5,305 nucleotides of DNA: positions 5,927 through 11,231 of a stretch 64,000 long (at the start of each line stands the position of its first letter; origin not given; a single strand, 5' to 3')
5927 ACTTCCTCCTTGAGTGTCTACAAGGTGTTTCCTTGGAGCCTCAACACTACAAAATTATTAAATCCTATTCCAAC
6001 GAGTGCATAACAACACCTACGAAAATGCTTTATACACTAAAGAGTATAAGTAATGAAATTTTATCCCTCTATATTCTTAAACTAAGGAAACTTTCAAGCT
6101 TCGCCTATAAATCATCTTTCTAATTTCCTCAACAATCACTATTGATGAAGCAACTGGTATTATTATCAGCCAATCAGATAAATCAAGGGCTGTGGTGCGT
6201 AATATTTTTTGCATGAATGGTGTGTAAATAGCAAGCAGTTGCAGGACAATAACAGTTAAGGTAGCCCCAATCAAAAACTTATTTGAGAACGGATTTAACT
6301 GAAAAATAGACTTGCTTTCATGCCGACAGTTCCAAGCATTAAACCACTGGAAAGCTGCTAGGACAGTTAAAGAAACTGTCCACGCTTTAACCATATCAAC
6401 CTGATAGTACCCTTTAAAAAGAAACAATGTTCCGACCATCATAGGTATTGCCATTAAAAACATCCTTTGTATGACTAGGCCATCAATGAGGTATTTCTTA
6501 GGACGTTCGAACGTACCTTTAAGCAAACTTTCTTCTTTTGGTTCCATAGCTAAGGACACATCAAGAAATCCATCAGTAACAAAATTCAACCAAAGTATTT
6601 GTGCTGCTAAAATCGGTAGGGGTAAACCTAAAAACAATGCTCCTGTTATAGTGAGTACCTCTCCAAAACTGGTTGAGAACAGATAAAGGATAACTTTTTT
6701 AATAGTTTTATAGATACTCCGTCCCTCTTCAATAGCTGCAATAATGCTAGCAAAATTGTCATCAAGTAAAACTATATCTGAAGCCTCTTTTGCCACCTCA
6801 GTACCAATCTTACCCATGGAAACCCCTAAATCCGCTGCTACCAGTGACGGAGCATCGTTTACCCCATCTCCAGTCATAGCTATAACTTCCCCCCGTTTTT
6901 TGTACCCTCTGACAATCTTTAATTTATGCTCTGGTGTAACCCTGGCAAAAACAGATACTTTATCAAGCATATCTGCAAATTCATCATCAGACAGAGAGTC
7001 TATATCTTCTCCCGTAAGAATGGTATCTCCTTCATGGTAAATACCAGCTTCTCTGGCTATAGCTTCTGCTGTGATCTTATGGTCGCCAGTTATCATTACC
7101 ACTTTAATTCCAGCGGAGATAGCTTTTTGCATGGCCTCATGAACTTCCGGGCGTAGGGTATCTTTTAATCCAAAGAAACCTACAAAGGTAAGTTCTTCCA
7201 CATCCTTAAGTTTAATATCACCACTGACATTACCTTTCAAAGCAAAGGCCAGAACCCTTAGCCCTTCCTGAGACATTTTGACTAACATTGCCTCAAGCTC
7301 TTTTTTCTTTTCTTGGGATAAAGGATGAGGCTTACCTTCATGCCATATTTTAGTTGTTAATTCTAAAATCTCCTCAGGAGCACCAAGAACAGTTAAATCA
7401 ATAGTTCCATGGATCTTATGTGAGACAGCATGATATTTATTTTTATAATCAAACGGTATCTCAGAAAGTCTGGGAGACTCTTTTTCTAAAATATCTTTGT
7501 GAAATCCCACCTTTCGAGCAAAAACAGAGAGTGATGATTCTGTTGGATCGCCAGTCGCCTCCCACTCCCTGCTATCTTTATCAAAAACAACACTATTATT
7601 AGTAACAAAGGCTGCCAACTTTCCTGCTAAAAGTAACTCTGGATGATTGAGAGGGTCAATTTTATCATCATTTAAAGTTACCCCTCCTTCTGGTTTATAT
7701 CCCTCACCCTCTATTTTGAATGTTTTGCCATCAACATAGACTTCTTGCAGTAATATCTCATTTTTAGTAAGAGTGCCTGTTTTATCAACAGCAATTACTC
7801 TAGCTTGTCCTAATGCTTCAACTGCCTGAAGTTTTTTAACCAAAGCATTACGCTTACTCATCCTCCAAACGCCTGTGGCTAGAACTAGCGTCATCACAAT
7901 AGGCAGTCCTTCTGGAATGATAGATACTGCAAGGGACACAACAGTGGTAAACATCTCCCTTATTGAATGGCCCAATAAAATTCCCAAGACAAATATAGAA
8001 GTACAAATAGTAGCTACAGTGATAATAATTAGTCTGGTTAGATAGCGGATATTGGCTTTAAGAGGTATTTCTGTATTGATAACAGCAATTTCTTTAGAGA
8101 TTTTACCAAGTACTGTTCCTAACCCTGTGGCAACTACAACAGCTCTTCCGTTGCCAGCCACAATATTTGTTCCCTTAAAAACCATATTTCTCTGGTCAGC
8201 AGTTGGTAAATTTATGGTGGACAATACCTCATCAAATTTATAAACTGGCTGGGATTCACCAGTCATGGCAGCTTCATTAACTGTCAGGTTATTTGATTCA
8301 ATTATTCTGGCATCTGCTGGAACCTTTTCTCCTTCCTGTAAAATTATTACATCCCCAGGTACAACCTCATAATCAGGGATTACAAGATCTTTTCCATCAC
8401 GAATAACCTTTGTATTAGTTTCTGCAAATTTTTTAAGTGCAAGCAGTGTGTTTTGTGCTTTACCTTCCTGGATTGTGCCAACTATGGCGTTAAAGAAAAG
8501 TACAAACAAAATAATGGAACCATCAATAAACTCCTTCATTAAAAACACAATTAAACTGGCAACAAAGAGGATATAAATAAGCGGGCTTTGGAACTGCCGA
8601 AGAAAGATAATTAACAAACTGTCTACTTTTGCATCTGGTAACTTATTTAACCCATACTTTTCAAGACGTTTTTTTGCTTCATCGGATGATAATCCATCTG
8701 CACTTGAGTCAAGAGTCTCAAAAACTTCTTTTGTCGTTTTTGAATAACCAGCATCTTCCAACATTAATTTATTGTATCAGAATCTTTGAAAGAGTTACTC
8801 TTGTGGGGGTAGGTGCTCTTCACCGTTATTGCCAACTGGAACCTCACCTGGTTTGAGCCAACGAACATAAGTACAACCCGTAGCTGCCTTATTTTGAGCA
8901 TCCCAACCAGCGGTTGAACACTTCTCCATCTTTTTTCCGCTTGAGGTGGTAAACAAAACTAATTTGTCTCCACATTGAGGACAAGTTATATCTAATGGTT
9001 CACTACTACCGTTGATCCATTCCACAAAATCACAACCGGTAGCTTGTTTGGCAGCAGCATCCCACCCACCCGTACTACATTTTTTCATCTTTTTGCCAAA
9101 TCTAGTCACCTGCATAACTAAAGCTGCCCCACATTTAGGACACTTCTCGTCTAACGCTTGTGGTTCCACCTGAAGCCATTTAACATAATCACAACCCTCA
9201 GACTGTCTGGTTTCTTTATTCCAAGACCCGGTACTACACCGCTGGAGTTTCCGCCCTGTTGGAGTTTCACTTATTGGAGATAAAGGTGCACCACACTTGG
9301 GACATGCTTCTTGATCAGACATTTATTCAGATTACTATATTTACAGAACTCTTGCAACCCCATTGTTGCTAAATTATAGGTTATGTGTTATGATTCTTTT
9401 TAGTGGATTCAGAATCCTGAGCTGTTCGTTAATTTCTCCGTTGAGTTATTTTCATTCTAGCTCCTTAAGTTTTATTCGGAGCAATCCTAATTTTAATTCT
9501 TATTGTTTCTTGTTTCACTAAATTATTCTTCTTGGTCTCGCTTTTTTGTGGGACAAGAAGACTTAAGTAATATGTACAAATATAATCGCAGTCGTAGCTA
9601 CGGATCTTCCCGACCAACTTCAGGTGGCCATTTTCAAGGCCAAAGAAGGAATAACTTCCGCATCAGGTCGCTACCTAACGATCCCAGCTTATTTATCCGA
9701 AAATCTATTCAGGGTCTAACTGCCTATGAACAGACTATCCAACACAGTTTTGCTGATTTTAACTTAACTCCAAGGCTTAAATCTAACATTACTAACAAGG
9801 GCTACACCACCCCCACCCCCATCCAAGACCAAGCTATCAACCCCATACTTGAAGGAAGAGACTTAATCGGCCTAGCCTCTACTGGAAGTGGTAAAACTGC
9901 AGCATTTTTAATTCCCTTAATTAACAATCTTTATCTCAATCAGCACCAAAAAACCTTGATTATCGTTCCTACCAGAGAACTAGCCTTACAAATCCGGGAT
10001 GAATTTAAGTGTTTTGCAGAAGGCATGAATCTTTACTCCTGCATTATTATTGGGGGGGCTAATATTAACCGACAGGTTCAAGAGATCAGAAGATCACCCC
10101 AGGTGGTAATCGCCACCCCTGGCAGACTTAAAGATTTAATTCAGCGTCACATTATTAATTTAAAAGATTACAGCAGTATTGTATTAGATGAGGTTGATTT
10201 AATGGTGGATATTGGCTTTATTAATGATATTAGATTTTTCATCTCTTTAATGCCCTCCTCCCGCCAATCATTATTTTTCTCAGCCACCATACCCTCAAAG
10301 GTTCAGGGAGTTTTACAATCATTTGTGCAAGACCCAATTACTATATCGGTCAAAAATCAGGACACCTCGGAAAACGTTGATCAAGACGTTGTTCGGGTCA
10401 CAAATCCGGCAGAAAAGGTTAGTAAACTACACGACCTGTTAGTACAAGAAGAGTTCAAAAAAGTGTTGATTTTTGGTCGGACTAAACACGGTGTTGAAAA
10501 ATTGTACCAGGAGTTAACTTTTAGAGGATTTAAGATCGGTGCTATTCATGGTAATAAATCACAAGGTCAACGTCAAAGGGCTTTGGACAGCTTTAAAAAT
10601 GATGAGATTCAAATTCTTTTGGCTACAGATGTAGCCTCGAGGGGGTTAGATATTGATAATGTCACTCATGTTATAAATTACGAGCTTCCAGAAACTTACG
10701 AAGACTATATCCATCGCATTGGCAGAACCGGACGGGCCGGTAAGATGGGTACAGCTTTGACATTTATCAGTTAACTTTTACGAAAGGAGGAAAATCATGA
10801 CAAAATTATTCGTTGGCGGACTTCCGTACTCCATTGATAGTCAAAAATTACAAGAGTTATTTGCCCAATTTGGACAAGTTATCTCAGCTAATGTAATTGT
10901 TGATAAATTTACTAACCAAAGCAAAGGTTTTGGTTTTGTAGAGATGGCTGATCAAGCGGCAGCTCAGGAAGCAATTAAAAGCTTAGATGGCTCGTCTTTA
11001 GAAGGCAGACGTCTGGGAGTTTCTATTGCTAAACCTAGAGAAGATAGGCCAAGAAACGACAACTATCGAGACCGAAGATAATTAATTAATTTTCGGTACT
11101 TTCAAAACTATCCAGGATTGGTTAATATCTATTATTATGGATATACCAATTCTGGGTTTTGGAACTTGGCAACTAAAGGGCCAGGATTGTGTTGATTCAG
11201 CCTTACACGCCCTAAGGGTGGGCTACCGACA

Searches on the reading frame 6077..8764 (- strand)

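Call 9: search_protein_families(library=pfam, proteins=[window:6077-8764:-], max_evalue=0.001)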
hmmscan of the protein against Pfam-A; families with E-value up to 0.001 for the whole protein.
window:6077-8764:- (895 aa): 8 families
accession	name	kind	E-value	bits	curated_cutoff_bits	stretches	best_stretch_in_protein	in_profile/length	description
PF00122.25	E1-E2_ATPase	-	5.7e-46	156.8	28.1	1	114-305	3-181/181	E1-E2 ATPase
PF00689.26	Cation_ATPase_C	-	9.1e-44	149.7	27.3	1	715-885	1-175/175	Cation transporting ATPase, C-terminus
PF00690.31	Cation_ATPase_N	-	1.4e-20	73.1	20.4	1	8-72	3-68/69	Cation transporter/ATPase, N-terminus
PF00702.32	Hydrolase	-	6.5e-20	72.8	26.4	1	517-645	77-191/191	haloacid dehalogenase-like hydrolase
PF13246.12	Cation_ATPase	-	5.2e-17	62.1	21.7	1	389-473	3-91/91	Cation transport ATPase (P-type)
PF12710.13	HAD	-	5.1e-05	24.2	27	1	535-640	84-187/189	haloacid dehalogenase-like hydrolase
PF02875.26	Mur_ligase_C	-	0.00013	23.2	28.4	0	615-691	29-107/127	Mur ligase, glutamate ligase domain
PF08282.18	Hydrolase_3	-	0.00071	19.8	20.9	0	626-677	204-254/255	haloacid dehalogenase-like hydrolase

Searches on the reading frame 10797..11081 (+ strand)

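Call 3: search_protein_families(library=pfam, proteins=[window:10797-11081:+], max_evalue=0.01)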
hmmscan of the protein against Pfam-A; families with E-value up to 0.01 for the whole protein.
window:10797-11081:+ (94 aa): 3 families
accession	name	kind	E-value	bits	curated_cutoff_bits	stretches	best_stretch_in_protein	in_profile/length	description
PF00076.28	RRM_1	-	1.8e-23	82.6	20.7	1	4-73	1-69/70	RNA recognition motif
PF13893.12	RRM_5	-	1.9e-06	28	27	1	12-81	38-102/125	RNA recognition motif. (a.k.a. RRM, RBD, or RNP domain)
PF16367.11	RRM_7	-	3e-05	24.4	27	1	2-30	2-30/94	RNA recognition motif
